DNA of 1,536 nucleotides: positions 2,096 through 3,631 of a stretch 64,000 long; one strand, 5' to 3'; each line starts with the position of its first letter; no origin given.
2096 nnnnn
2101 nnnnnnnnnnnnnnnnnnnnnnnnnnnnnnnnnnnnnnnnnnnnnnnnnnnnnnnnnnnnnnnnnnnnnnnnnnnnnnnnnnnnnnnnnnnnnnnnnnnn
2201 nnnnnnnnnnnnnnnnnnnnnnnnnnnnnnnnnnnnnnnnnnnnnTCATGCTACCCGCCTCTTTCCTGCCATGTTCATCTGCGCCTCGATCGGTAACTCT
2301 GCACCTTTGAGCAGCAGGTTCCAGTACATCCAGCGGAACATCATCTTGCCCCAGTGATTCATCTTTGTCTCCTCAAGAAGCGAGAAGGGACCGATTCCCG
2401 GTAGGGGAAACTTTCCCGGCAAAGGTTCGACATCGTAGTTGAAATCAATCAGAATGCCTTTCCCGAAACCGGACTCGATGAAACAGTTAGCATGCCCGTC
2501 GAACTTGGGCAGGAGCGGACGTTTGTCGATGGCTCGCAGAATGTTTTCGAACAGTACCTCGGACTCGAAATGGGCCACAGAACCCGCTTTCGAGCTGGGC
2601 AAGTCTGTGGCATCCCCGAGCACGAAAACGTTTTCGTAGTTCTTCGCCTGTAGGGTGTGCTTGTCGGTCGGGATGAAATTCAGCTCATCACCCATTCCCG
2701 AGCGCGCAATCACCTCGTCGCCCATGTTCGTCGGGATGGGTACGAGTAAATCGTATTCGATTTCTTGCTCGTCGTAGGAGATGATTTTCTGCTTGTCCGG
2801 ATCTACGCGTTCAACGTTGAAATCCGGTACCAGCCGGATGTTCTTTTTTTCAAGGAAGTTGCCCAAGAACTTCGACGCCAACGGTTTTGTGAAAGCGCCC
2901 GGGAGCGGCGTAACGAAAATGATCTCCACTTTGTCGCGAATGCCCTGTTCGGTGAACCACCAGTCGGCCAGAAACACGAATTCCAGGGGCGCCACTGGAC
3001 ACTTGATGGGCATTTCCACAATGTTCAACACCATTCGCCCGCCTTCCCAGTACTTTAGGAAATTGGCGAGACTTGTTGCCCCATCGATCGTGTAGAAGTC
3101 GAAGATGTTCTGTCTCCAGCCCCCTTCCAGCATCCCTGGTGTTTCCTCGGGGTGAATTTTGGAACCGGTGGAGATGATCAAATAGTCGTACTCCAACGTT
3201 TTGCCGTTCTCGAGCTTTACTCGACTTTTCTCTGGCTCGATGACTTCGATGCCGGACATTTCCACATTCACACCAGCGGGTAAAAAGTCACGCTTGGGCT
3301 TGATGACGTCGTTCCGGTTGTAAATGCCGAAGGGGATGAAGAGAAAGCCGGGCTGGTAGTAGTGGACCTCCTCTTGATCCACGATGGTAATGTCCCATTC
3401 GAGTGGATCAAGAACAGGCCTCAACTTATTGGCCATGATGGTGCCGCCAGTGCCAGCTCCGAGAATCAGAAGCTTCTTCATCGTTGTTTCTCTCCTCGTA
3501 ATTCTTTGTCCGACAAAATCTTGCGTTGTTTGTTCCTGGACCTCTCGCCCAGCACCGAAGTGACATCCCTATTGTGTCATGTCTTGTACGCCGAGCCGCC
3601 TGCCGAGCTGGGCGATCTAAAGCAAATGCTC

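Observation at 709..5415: Compact sulfur-trafficking module: SQR-like flavoprotein, DUF1641, DsrC/TusE-like and DsrE-like proteins in one operon beside a MarR regulator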

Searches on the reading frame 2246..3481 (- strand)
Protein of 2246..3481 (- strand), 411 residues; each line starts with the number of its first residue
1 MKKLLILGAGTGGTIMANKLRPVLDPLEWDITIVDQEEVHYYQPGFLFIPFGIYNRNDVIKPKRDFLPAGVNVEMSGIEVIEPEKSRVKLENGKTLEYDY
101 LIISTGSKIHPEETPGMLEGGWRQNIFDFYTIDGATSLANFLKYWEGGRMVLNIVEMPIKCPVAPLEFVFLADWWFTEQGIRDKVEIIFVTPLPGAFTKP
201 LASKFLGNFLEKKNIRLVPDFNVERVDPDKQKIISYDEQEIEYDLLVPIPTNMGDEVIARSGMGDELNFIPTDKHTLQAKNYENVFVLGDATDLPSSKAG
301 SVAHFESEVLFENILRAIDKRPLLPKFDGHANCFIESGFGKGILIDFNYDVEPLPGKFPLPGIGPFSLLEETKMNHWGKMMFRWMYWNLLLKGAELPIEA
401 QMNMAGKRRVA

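Call 3: search_protein_families(library=pfam, proteins=[window:2246-3481:-], max_evalue=0.01)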
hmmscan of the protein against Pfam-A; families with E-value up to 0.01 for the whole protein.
window:2246-3481:- (411 aa): 2 families
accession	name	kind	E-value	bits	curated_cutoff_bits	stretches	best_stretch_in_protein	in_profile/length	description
PF07992.20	Pyr_redox_2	-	8.8e-16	58.6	26.1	2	3-123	2-125/291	Pyridine nucleotide-disulphide oxidoreductase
PF21706.3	FCSD_central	-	0.0029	18.1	27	1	146-250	13-116/116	Sulfide dehydrogenase [flavocytochrome c] flavoprotein chain, central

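Call 4: search_protein_families(library=ncbifam, proteins=[window:2246-3481:-], max_evalue=0.01)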
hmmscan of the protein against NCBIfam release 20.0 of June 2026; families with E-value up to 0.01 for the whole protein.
window:2246-3481:- (411 aa): 10 families
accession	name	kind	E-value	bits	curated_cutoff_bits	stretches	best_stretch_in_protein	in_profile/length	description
NF049943.1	SQR_III_seleno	exception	3.1e-202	671.8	525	1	2-408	1-406/406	type III sulfide quinone reductase, selenoprotein subtype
TIGR03169.1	Nterm_to_SelD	hypoth_equivalog_domain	3e-13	49.9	310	1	67-323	65-316/365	pyridine nucleotide-disulfide oxidoreductase family protein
NF042949.2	3PPDioc_HcaD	equivalog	1.2e-06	27.6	450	1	2-110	2-111/386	3-phenylpropionate/cinnamic acid dioxygenase ferredoxin--NAD(+) reductase subunit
TIGR03385.1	CoA_CoA_reduc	equivalog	3.1e-06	26.2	578.8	1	3-144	1-146/439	CoA-disulfide reductase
TIGR02374.1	nitri_red_nirB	equivalog_domain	9.4e-06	24.3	578.35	1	4-141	1-136/794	nitrite reductase large subunit NirB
NF041682.1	ant_diox_AndAa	equivalog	0.00072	18.3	650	1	78-112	82-116/406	anthranilate 1,2-dioxygenase system ferredoxin--NAD(+) reductase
NF003437.0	PRK04965.1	equivalog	0.0011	18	392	0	203-247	61-104/378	NADH:flavorubredoxin reductase NorW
NF007286.0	PRK09754.1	equivalog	0.0021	16.9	447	0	3-143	5-142/400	phenylpropionate dioxygenase ferredoxin reductase subunit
NF011565.0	PRK14989.1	subfamily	0.0026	15.8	883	0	3-135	5-135/847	nitrite reductase large subunit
NF010037.0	PRK13512.1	equivalog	0.0088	15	394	0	1-108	1-116/438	CoA-disulfide reductase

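Call 9: find_homologous_proteins(query=window:2246-3481:-, max_evalue=1e-20)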
Query window:2246-3481:- (411 aa): 8000 proteins with E <= 1e-20 among 8000 candidates; the best 120 are listed.
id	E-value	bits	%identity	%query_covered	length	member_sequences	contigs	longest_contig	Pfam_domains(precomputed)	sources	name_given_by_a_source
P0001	1.3e-277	938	98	100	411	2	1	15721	PF07992.21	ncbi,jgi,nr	ncbi:MAG: NAD(P)/FAD-dependent oxidoreductase [Calditrichaeota bacterium]|nr:NAD(P)/FAD-dependent ox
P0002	1.6e-266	902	94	100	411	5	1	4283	PF07992.21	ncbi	-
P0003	8.7e-250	847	88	99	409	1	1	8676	PF07992.21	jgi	-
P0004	1.3e-249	846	87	99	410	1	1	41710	PF07992.21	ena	-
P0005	6.5e-249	844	87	100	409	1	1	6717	PF07992.21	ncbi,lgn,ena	-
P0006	7.1e-244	827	85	100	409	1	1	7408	PF07992.21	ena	-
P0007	2.4e-242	822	84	99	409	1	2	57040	PF07992.21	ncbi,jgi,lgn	-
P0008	8.0e-242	821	84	100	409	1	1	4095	PF07992.21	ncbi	-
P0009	1.2e-240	817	84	99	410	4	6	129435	PF07992.21,PF04820.21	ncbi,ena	-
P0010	9.2e-238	807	83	100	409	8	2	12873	PF07992.21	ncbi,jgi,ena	-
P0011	4.2e-237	805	83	100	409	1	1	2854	PF07992.21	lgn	-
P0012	2.7e-236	802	82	99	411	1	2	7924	PF07992.21,PF04820.21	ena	-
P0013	3.5e-236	802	82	100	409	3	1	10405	PF07992.21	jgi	jgi:sulfide:quinone oxidoreductase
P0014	4.7e-236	802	83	100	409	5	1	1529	PF07992.21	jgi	-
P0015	1.6e-234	796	82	100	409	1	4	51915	PF07992.21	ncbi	-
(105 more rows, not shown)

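Call 10: find_related_loci(query=window:2246-3481:-, collection=genome_contigs, flank=6000)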
Query window:2246-3481:- (411 aa) in genome_contigs; peptide patterns used: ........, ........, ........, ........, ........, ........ (x = any residue, [..] = any of these).
364 stretches matched a pattern; 337 encode a relative of the query (tblastn E <= 1e-3); the best 80 are kept; 80 distinct loci.
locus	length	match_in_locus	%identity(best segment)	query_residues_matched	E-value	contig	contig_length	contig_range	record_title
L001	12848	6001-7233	98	1-411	0e+0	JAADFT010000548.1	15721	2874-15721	MAG: Calditrichota bacterium isolate M_MaxBin.061 contig-127_9432, whole genome shotgun sequence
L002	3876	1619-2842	84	1-408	0e+0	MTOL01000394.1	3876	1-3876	MAG: Deferribacteres bacterium JdFR-76 JGI24019J35510_1004413, whole genome shotgun sequence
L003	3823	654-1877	84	1-408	0e+0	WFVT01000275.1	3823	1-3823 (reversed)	MAG: candidate division KSB1 bacterium isolate S140_5 k151_515297, whole genome shotgun sequence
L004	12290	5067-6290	84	1-408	0e+0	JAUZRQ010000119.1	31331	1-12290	MAG: candidate division KSB1 bacterium isolate GS19_ROV16_BS04-AMOR20_M0784 AMOR20_M0784_contig119, whole genome shotgun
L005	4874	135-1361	83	1-409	0e+0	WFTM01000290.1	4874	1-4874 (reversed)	MAG: candidate division KSB1 bacterium isolate S139_20 k151_367614, whole genome shotgun sequence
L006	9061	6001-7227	83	1-409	0e+0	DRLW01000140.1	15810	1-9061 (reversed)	MAG TPA_asm: Bacteroidetes bacterium isolate HyVt-473 HyVt-473_k145_1264711, whole genome shotgun sequence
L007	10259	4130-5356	82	1-408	0e+0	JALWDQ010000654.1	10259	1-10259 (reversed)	MAG: Calditrichia bacterium isolate T11_maxbin2_scaf2bin.301 T11_NODE_3460_length_10259_cov_2.246743, whole genome shotg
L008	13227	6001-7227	81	1-409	0e+0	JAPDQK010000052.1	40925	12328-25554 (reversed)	MAG: Candidatus Zhuqueibacter pondensis isolate JZ4_201709_bins_45 JZ-4_201709_bins_45_scaffold_52, whole genome shotgun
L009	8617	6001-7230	81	1-409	0e+0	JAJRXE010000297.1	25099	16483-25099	MAG: Calditrichota bacterium isolate Dive96_bin3.123 k141_3029839, whole genome shotgun sequence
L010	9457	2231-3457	80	1-409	0e+0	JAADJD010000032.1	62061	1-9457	MAG: Calditrichota bacterium isolate M_MetaBat.96 contig-127_1982, whole genome shotgun sequence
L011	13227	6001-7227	80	1-408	0e+0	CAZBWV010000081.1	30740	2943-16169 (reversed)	MAG TPA_asm: uncultured Calditrichaceae bacterium isolate binchicken_co219_443 genome assembly, contig: k141_726274, who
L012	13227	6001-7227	80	1-409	0e+0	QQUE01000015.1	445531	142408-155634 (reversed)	MAG: Calditrichaeota bacterium isolate CLD2 18, whole genome shotgun sequence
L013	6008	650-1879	80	1-410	0e+0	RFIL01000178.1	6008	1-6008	MAG: Calditrichaeota bacterium isolate J075 k99_196408, whole genome shotgun sequence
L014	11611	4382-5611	80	1-410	0e+0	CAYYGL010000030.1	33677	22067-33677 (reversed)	MAG TPA_asm: uncultured Calditrichaceae bacterium isolate SRP163575_co1_571 genome assembly, contig: NODE_2482_length_33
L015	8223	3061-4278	80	1-406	0e+0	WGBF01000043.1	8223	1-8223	MAG: bacterium isolate S144_13 k151_130840, whole genome shotgun sequence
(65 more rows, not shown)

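Call 14: search_solved_structures(query=window:2246-3481:-, max_evalue=0.001, show_alignments=3)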
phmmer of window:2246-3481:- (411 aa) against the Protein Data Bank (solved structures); distinct sequences matched with E-value up to 0.001: 31.
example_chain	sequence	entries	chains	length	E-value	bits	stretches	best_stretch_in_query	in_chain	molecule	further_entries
8dhk_A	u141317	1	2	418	2.8e-47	164.6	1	3-393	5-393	Sulfide:quinone oxidoreductase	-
6mp5_A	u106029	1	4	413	9.6e-47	162.9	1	3-393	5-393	Sulfide:quinone oxidoreductase, mitochondrial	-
6mo6_A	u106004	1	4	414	9.7e-47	162.9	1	3-393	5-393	Sulfide:quinone oxidoreductase, mitochondrial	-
6oi5_A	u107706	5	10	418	1e-46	162.8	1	3-393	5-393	Sulfide:quinone oxidoreductase, mitochondrial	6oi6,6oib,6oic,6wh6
3hyv_A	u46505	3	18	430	1.6e-18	69.9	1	2-296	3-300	Sulfide-quinone reductase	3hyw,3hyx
3szf_A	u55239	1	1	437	1e-16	63.9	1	4-297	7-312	Sulfide-quinone reductase, putative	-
3t2y_A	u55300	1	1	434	1.2e-16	63.7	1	3-297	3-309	Sulfide-quinone reductase, putative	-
3szw_A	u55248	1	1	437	3.2e-16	62.3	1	4-297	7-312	Sulfide-quinone reductase, putative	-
3sz0_A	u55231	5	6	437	3.2e-16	62.3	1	4-297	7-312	Sulfide-quinone reductase, putative | Sulfide-quinone reductase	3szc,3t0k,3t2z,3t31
3sxi_A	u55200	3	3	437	3.2e-16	62.3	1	4-297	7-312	Sulfide-quinone reductase, putative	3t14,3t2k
3sx6_A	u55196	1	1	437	3.3e-16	62.3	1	4-297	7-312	Sulfide-quinone reductase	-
3sy4_A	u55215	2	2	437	6.4e-16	61.3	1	4-297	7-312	Sulfide-quinone reductase, putative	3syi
3kpk_A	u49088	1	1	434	8.7e-16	60.9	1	3-297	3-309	Sulfide-quinone reductase, putative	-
3h8i_A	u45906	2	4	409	3.1e-15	59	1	1-318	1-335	NADH oxidase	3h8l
6ynv_e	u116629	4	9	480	8.8e-13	51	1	73-335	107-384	ATPTT1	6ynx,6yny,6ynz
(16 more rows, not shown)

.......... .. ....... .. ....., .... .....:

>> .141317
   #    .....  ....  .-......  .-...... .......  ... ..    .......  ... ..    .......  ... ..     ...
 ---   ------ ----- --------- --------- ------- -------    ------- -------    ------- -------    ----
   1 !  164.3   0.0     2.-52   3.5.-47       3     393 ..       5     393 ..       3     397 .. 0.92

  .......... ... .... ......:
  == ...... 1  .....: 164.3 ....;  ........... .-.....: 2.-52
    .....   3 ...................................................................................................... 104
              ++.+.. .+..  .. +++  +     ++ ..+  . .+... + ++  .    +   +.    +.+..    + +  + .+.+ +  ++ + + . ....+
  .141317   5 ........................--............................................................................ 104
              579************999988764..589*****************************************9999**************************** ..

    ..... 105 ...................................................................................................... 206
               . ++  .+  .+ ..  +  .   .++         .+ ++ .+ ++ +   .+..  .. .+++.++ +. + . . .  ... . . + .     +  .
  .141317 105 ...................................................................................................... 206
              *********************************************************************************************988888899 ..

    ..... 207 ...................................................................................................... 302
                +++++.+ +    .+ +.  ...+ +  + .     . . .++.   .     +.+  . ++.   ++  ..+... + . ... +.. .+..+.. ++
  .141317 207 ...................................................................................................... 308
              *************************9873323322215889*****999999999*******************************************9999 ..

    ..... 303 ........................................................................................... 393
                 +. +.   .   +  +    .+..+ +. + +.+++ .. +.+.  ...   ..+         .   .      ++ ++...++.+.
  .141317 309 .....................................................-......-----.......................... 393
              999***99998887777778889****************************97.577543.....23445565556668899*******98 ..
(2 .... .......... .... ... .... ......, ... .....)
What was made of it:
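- On Sulfide:quinone oxidoreductase, type III: Cys161 and Cys333 lie in the motifs that align with the human SQOR catalytic Cys201 and Cys379 motifs (call 14).
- Both catalytic motifs align with human SQOR (call 14).
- Tried and rejected: I considered and rejected this for the flavoprotein on the scores in call 4 and the catalytic cysteines in call 14.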
